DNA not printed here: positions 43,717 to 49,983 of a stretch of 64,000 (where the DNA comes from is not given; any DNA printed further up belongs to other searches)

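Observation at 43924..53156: Two tandem giant multi-glycosyltransferase/TPR proteins embedded in the flagellar locus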

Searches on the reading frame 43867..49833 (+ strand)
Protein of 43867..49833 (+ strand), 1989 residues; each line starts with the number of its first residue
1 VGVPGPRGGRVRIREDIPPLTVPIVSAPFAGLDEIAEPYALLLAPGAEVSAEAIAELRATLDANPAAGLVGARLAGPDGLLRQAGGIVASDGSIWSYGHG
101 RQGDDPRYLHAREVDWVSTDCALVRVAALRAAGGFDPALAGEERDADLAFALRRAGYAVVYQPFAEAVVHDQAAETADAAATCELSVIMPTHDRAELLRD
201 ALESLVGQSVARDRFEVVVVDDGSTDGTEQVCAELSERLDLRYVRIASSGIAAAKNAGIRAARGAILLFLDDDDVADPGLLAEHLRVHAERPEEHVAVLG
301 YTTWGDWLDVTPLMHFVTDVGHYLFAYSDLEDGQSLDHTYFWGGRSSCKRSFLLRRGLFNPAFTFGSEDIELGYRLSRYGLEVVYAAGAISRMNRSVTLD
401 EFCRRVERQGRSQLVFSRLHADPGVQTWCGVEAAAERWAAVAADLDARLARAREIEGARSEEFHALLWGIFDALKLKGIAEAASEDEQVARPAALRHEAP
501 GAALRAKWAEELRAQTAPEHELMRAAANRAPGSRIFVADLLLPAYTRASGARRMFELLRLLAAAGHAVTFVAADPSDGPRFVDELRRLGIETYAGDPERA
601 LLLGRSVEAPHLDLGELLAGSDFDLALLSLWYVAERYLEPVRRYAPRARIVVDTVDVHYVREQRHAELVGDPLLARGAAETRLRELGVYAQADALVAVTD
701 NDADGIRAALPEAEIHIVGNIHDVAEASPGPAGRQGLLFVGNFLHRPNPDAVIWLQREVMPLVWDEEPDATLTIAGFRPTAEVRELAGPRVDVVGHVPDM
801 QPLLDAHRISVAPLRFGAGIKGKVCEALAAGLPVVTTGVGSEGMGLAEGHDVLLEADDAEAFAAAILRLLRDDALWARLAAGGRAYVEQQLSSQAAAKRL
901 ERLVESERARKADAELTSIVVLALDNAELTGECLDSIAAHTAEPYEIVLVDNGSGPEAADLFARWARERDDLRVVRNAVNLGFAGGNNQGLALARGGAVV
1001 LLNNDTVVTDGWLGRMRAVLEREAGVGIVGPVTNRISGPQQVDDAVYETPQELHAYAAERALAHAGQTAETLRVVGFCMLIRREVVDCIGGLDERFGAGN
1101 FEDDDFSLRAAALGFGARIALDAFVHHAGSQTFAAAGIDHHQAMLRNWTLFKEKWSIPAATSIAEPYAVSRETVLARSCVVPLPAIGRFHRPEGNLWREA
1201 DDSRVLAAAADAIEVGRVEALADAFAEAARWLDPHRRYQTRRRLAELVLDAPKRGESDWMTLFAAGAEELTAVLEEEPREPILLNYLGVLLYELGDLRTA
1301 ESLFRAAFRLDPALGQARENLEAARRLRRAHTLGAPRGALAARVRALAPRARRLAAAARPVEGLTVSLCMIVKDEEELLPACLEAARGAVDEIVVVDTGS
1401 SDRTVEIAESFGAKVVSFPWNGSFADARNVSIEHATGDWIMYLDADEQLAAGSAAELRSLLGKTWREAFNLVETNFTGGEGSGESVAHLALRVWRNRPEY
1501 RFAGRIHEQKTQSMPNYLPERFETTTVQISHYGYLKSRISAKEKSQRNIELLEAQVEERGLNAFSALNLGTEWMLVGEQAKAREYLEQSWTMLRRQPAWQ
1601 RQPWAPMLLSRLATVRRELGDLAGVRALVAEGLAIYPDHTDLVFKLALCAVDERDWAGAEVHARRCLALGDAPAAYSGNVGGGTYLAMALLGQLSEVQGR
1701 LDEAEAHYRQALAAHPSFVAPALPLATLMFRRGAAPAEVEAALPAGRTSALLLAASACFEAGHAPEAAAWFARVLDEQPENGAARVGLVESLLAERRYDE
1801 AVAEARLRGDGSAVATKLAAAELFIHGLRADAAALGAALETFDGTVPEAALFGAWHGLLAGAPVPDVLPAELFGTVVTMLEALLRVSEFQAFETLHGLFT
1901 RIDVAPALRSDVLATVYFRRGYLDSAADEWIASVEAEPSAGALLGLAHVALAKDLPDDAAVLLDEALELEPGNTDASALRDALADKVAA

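Call 35: find_related_loci(query=A1, collection=genome_contigs, flank=10000)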
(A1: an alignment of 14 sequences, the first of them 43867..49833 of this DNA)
Query A1 (1989 aa) in genome_contigs; peptide patterns used: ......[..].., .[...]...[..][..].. (x = any residue, [..] = any of these).
599 stretches matched a pattern (row limit reached: there are more); 575 encode a relative of the query (tblastn E <= 1e-3); the best 80 are kept; 80 distinct loci.
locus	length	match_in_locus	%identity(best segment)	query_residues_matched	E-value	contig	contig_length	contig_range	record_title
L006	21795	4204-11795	83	15-1989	0e+0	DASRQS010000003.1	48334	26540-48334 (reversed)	MAG TPA_asm: Gaiellales bacterium isolate SMAG_U4271 k141_183021, whole genome shotgun sequence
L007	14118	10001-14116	81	18-1391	0e+0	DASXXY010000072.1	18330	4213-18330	MAG TPA_asm: Gaiellales bacterium isolate SMAG_U4810 k141_4592420, whole genome shotgun sequence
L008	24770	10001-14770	38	156-1801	0e+0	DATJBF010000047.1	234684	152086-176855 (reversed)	MAG TPA_asm: Verrucomicrobiia bacterium isolate SMAG_U15347 k141_1376969, whole genome shotgun sequence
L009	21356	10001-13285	43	185-1199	0e+0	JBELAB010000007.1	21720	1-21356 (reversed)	MAG: Syntrophobacteraceae bacterium isolate SPRUCE 83 SPRUCE_83_7, whole genome shotgun sequence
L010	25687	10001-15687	36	39-1671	0e+0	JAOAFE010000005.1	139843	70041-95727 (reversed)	MAG: Syntrophales bacterium isolate SKW28 NODE_5_length_139843_cov_8.559313, whole genome shotgun sequence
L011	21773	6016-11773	44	9-1563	0e+0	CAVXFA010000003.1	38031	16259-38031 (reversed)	MAG: uncultured delta proteobacterium isolate MFD04408.bin.1.124 genome assembly, contig: contig_105169, whole genome sh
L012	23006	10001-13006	39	185-1161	0e+0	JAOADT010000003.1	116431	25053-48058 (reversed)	MAG: Deltaproteobacteria bacterium isolate SKW240 NODE_3_length_116431_cov_5.556913, whole genome shotgun sequence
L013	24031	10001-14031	38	185-1586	0e+0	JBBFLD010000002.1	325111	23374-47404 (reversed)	MAG: Melioribacteraceae bacterium isolate Uz-U4-16 NODE_2_length_325111_cov_11.212793, whole genome shotgun sequence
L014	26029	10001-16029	40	1-1649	0e+0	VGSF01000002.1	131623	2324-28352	MAG: Deltaproteobacteria bacterium isolate K_DeepCast_150m_m1_110 K_DeepCast_150m_m1_110_Ga0194126_10000092, whole genom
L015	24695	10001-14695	36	150-1159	0e+0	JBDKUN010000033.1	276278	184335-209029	MAG: Armatimonadota bacterium isolate 8_bin.138 c_000000866315, whole genome shotgun sequence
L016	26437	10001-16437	33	39-1567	0e+0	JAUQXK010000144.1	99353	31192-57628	MAG: Desulfobacterales bacterium isolate BIN27 contig_300868, whole genome shotgun sequence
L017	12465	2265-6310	39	185-1580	0e+0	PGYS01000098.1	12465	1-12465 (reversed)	MAG: Ignavibacteriae bacterium HGW-Ignavibacteriae-3 bjp_ig2158_scaffold_2074, whole genome shotgun sequence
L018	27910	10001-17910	42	39-1165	8e-171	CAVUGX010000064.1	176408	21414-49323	MAG: uncultured delta proteobacterium isolate MFD02138.bin.2.27 genome assembly, contig: contig_85787, whole genome shot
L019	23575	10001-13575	44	62-1558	6e-169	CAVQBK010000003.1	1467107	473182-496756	MAG: uncultured bacterium isolate MFD02923.bin.1.27 genome assembly, contig: contig_22516, whole genome shotgun sequence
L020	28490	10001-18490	37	57-1803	8e-164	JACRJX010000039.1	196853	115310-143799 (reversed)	MAG: Verrucomicrobia bacterium isolate NC_groundwater_1840_Pr3_B-0.1um_61_25 SR-2_scaffold_141_2954722, whole genome sho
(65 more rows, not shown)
